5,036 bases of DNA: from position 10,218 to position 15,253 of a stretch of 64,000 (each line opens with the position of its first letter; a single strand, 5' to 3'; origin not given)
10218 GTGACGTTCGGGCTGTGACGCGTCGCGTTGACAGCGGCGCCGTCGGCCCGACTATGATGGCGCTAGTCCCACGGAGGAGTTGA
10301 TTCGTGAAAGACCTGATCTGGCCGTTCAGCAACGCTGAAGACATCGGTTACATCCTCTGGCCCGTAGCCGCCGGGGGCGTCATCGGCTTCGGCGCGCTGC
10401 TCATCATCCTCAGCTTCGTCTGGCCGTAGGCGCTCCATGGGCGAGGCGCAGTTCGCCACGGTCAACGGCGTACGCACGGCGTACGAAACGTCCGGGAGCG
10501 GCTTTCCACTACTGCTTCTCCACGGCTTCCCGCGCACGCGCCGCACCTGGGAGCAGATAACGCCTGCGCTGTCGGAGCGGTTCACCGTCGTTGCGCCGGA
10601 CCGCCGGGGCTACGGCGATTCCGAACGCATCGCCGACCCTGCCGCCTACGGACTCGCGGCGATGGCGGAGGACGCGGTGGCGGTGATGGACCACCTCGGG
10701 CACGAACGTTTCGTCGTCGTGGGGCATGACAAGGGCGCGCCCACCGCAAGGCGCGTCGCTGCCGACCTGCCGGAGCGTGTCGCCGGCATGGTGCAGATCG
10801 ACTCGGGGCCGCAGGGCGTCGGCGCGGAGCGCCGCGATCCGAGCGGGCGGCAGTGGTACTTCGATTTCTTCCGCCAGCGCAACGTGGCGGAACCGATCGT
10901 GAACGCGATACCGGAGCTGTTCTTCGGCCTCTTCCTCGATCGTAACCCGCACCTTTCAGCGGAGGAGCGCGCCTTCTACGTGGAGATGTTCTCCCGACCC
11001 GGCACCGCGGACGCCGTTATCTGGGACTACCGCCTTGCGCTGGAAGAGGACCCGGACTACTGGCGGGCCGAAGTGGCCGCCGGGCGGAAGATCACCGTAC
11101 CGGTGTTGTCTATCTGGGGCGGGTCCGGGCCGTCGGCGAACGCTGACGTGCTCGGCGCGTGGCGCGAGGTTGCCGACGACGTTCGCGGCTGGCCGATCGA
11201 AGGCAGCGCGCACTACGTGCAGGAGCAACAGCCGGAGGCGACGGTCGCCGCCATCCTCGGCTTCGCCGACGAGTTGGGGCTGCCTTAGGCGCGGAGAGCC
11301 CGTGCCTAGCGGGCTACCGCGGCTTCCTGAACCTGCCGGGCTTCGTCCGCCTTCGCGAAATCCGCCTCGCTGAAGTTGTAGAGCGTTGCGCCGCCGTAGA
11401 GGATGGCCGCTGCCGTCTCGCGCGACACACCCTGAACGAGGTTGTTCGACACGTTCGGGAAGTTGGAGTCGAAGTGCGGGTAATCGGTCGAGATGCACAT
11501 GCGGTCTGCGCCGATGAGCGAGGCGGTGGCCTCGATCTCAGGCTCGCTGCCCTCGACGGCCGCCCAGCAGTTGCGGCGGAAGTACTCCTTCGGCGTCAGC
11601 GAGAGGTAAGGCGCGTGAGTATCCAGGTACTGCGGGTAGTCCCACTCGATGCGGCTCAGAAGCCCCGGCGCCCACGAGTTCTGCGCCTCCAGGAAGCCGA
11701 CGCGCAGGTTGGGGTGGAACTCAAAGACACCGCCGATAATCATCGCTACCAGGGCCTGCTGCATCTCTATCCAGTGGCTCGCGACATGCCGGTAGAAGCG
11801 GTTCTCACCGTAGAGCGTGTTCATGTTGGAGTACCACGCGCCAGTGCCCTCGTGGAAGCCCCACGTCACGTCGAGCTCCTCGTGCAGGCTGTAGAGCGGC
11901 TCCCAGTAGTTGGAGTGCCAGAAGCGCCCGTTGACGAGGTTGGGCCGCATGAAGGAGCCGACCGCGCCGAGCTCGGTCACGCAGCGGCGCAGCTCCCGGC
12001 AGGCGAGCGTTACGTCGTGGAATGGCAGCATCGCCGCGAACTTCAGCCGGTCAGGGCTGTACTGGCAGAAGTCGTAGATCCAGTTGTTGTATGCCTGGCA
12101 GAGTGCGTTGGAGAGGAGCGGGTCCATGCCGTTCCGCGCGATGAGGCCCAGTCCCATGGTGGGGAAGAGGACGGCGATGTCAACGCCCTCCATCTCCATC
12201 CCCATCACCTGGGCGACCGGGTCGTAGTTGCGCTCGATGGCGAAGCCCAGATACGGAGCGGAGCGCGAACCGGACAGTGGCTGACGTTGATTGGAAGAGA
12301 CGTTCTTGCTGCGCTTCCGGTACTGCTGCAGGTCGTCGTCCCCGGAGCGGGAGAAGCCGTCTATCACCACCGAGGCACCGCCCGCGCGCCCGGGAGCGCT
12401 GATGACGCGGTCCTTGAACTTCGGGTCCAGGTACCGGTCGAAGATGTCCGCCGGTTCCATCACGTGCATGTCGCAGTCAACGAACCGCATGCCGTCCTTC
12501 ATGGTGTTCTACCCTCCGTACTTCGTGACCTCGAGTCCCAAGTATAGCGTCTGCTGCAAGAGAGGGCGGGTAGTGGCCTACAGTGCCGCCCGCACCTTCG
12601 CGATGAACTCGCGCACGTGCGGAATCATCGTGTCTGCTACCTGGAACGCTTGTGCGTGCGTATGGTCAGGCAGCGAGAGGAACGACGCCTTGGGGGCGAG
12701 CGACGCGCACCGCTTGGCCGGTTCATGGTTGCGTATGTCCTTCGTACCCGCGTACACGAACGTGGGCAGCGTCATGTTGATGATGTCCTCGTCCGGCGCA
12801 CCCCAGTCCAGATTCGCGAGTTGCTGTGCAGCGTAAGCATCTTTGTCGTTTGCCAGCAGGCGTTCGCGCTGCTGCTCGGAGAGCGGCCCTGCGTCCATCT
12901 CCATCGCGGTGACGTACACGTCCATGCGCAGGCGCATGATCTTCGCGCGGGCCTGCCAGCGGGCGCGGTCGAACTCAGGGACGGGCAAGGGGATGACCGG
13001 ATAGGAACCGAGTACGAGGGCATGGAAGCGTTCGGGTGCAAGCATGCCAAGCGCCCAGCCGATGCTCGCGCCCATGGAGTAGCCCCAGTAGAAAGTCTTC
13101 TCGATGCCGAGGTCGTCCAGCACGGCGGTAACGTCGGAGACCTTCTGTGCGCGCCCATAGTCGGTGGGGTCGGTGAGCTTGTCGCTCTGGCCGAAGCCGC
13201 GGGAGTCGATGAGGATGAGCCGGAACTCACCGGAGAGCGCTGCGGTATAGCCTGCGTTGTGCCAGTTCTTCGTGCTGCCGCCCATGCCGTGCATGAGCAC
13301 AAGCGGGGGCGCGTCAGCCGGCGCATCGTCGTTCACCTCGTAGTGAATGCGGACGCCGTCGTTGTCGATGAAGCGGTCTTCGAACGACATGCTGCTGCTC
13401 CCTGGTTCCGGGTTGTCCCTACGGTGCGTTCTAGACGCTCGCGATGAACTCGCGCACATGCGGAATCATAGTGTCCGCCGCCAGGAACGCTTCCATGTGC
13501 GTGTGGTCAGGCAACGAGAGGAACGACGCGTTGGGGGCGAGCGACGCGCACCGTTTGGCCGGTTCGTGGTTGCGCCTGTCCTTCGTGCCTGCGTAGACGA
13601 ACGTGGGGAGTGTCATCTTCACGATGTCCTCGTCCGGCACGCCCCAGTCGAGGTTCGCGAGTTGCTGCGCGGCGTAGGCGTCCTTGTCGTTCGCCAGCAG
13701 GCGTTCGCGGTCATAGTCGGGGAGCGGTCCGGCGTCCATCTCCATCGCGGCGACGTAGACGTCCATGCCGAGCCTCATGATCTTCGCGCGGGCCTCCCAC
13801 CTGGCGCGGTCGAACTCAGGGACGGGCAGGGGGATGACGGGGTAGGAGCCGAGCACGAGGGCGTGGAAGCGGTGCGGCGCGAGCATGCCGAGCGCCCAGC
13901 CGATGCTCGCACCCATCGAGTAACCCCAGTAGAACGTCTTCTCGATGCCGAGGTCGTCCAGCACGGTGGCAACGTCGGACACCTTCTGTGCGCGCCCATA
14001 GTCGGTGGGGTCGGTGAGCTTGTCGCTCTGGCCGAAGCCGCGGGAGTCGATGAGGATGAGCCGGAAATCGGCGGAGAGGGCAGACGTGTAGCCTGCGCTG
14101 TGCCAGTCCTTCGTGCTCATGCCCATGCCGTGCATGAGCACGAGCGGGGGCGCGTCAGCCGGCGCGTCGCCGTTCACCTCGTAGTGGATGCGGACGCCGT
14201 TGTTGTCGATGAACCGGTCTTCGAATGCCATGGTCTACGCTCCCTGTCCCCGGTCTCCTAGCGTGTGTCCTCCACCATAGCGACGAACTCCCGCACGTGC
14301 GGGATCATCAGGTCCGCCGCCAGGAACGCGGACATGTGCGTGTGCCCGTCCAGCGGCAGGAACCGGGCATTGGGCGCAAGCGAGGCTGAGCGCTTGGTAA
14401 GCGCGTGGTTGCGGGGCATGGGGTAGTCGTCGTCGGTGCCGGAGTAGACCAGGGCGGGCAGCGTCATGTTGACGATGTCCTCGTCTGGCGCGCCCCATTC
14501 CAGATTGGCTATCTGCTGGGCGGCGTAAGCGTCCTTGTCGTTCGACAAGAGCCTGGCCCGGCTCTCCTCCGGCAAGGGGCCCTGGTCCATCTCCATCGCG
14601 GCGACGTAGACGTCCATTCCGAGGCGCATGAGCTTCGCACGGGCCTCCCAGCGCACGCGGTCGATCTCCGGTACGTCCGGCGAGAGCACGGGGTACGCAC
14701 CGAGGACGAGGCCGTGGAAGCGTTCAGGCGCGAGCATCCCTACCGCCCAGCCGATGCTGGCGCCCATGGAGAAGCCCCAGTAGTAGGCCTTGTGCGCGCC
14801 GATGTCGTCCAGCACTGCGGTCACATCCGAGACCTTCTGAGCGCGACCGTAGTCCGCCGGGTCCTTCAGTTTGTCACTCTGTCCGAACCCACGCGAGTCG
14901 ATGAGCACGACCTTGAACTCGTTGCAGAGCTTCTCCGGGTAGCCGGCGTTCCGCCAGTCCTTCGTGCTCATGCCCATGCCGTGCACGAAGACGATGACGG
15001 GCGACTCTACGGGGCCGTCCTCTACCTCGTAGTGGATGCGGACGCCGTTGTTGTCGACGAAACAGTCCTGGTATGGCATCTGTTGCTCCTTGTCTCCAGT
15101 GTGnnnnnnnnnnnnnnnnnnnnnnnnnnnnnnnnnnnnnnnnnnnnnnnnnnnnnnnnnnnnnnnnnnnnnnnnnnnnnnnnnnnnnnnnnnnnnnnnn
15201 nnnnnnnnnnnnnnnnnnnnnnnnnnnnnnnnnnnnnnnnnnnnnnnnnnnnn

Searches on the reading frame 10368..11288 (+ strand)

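Call 59: search_protein_families(library=pfam, proteins=[window:10368-11288:+], max_evalue=0.0001)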
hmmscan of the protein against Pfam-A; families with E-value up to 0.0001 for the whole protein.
window:10368-11288:+ (306 aa): 3 families
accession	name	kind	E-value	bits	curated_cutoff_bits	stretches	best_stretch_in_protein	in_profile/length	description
PF00561.26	Abhydrolase_1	-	2.4e-31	109.7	25.8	1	47-287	2-243/245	alpha/beta hydrolase fold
PF12697.13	Abhydrolase_6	-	6.7e-19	69.8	26.3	1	48-295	1-217/217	Alpha/beta hydrolase family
PF12146.15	Hydrolase_4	-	2.9e-05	23.9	27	1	49-142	8-105/239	Serine aminopeptidase, S33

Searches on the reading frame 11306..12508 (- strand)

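Call 60: search_protein_families(library=pfam, proteins=[window:11306-12508:-], max_evalue=0.0001)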
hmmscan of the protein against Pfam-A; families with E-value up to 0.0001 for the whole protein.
window:11306-12508:- (400 aa): 1 family
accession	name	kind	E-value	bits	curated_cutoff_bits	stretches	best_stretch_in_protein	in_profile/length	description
PF04909.20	Amidohydro_2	-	3.9e-20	73.2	26.4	1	11-372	2-281/289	Amidohydrolase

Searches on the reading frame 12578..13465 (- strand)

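Call 60: search_protein_families(library=pfam, proteins=[window:12578-13465:-], max_evalue=0.0001)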
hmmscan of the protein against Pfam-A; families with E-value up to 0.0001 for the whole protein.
window:12578-13465:- (295 aa): 3 families
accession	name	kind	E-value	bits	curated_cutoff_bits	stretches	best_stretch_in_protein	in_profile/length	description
PF00561.26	Abhydrolase_1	-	2.4e-24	86.8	25.8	1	53-168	1-112/245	alpha/beta hydrolase fold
PF12697.13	Abhydrolase_6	-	6.2e-14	53.6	26.3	1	55-271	1-205/217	Alpha/beta hydrolase family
PF12146.15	Hydrolase_4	-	5.3e-09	36.2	27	1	55-203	7-156/239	Serine aminopeptidase, S33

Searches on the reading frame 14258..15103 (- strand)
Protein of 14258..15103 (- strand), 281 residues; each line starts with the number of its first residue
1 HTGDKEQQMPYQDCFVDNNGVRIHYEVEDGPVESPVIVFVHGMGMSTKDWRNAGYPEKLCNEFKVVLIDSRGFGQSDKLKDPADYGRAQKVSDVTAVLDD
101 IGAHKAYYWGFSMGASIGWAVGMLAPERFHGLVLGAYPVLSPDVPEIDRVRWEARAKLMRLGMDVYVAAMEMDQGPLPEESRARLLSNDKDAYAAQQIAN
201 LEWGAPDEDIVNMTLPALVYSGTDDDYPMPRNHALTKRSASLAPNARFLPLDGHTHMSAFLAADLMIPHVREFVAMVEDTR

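Call 60: search_protein_families(library=pfam, proteins=[window:14258-15103:-], max_evalue=0.0001)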
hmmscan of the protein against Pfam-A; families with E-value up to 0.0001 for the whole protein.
window:14258-15103:- (281 aa): 3 families
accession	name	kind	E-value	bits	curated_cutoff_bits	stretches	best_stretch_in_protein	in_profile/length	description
PF00561.26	Abhydrolase_1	-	3.5e-21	76.4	25.8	1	35-135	1-100/245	alpha/beta hydrolase fold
PF12697.13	Abhydrolase_6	-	7.6e-15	56.6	26.3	1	37-261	1-208/217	Alpha/beta hydrolase family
PF12146.15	Hydrolase_4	-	2.5e-10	40.5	27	1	36-167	6-139/239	Serine aminopeptidase, S33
